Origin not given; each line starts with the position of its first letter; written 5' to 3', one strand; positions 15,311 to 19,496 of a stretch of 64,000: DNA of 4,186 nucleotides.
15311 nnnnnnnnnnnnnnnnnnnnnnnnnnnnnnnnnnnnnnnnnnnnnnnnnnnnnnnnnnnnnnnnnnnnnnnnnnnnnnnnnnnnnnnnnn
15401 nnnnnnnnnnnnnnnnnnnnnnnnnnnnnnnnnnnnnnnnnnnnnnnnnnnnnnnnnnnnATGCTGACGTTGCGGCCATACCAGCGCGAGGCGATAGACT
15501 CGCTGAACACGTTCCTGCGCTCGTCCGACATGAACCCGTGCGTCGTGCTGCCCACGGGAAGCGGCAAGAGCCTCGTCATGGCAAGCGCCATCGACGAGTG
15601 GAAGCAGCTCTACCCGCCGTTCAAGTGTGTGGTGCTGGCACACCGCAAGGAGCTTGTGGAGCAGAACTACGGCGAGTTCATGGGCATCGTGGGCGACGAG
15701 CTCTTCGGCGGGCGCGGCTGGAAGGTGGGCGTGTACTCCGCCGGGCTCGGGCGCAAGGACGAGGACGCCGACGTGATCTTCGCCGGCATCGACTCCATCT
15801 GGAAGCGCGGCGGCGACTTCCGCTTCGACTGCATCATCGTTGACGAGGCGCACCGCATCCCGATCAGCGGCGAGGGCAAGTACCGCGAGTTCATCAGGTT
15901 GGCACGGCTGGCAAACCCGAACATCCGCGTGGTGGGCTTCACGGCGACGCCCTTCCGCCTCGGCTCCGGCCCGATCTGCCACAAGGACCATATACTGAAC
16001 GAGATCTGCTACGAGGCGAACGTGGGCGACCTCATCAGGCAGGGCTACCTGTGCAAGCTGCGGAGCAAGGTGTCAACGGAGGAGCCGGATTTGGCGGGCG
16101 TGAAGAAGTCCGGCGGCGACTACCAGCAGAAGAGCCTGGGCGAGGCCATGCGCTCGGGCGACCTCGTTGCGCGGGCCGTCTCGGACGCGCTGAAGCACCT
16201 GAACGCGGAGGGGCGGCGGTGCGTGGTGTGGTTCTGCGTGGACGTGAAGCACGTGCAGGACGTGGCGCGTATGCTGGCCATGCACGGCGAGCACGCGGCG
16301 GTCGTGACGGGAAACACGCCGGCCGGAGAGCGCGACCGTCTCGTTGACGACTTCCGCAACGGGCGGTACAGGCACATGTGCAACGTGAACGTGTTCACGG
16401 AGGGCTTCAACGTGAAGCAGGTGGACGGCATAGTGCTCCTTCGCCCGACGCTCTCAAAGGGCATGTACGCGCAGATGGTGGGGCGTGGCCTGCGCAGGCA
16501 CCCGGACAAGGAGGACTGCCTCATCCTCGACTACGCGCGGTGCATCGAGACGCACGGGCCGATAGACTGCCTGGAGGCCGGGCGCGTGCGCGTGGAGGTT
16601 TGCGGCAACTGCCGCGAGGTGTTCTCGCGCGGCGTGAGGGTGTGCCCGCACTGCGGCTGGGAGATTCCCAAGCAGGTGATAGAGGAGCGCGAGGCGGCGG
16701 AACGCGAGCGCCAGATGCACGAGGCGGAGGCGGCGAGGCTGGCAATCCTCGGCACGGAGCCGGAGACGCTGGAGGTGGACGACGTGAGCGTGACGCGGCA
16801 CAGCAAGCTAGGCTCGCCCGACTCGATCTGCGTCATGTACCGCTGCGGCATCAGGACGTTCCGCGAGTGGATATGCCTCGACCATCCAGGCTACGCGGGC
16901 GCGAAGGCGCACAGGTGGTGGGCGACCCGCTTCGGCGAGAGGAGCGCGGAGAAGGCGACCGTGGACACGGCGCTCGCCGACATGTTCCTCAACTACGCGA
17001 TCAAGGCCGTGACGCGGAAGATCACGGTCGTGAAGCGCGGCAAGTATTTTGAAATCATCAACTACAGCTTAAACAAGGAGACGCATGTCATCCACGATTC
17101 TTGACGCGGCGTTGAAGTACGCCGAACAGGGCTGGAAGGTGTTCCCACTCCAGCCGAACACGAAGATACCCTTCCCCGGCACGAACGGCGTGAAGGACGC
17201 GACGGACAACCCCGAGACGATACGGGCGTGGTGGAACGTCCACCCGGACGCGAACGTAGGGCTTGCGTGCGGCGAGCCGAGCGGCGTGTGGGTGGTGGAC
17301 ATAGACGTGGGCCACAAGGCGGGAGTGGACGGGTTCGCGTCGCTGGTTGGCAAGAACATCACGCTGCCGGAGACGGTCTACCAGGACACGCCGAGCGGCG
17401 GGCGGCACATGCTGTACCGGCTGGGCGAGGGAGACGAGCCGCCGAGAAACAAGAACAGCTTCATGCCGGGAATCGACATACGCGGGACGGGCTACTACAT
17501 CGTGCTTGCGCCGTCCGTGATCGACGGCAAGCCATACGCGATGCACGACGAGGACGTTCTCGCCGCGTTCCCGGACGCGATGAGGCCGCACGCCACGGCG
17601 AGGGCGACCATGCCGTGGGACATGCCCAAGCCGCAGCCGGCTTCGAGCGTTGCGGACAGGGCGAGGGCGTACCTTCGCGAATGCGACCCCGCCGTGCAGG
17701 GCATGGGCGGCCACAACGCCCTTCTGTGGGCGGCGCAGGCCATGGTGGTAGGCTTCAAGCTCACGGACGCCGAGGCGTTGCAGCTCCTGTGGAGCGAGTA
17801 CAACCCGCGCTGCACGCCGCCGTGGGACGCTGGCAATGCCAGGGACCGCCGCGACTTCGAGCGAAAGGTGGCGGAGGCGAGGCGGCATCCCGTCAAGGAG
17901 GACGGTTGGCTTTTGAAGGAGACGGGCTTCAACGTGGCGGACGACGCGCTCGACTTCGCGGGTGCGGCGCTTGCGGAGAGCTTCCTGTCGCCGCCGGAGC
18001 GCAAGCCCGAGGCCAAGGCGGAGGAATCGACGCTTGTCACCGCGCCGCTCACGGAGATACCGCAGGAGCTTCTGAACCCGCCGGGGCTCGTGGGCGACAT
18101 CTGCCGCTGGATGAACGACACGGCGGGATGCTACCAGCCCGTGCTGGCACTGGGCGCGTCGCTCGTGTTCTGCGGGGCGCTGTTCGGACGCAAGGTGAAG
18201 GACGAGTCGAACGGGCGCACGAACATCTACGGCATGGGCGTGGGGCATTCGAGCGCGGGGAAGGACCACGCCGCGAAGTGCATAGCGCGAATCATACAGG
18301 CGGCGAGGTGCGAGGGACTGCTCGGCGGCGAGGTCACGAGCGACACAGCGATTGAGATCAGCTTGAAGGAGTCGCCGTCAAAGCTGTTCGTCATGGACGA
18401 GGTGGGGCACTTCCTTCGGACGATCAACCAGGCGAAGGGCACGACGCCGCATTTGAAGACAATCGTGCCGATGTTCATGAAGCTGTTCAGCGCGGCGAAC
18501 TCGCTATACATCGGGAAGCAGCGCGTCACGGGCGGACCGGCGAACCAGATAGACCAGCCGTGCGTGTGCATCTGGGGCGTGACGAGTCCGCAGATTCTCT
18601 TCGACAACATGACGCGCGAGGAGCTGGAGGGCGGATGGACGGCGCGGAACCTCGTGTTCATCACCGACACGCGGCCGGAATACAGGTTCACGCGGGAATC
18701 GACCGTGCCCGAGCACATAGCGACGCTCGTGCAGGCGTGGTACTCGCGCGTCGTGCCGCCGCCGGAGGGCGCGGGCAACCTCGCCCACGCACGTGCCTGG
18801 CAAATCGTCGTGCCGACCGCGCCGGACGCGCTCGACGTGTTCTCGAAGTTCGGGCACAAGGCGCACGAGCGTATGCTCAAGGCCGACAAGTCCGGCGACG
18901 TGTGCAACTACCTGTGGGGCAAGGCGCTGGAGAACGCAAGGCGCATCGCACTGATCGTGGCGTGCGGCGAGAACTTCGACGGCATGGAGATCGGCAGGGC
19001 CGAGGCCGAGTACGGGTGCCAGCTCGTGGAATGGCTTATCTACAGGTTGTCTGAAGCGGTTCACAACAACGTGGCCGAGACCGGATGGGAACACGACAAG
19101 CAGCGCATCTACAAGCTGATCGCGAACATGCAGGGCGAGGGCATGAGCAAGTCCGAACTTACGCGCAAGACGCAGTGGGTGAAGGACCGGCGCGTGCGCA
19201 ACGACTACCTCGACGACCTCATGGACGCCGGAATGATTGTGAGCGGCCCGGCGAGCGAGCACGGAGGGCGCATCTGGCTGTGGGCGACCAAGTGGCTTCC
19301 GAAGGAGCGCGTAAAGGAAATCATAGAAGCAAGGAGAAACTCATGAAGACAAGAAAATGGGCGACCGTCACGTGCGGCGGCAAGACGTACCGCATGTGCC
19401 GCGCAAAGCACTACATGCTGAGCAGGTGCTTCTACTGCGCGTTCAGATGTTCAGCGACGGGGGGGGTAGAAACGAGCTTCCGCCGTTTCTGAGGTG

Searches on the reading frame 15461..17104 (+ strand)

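Call 61: search_protein_families(library=phrogs, proteins=[window:15461-17104:+], max_evalue=0.00001)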
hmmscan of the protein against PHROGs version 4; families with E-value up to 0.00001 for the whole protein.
window:15461-17104:+ (547 aa): 5 families
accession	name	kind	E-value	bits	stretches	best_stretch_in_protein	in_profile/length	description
phrog_16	-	DNA, RNA and nucleotide metabolism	1.6e-94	319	1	1-538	270-761/986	DNA helicase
phrog_62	-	DNA, RNA and nucleotide metabolism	8e-13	47.8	1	2-166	695-851/1881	DNA helicase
phrog_16694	-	unknown function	2.6e-12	46.5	1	254-351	560-665/1010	-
phrog_9690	-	DNA, RNA and nucleotide metabolism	9.3e-12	45.6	1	122-361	41-271/306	DNA helicase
phrog_16259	-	DNA, RNA and nucleotide metabolism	1.6e-08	35.2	1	2-132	116-235/330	DNA helicase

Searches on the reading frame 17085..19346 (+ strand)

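Call 61: search_protein_families(library=phrogs, proteins=[window:17085-19346:+], max_evalue=0.00001)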
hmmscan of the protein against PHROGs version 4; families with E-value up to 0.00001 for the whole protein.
window:17085-19346:+ (753 aa): 10 families
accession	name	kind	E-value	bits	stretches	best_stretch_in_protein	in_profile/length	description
phrog_3022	-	DNA, RNA and nucleotide metabolism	6.3e-74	250.8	1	10-718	6-767/788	DNA primase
phrog_1156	-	DNA, RNA and nucleotide metabolism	4e-32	112.6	1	5-160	13-173/855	DNA primase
phrog_10514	-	DNA, RNA and nucleotide metabolism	7.3e-28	98.2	1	358-720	366-730/750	DNA primase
phrog_5852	-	DNA, RNA and nucleotide metabolism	8.1e-28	98.3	1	7-154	68-228/242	DNA polymerase/primase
phrog_5177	-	DNA, RNA and nucleotide metabolism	1.6e-25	90.1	1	3-154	18-170/876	DNA polymerase/primase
phrog_695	-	DNA, RNA and nucleotide metabolism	1.4e-21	77.9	1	4-235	7-240/704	DNA polymerase/primase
phrog_906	-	DNA, RNA and nucleotide metabolism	1.9e-14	54.4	1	33-177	82-254/872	DNA polymerase/primase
phrog_10729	-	DNA, RNA and nucleotide metabolism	3.4e-08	33.2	1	4-164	13-171/722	DNA polymerase/primase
phrog_5311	-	DNA, RNA and nucleotide metabolism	6.9e-06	25.6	0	460-724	412-669/692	helicase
phrog_25777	-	DNA, RNA and nucleotide metabolism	7.8e-06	25.2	0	329-475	421-562/907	DNA primase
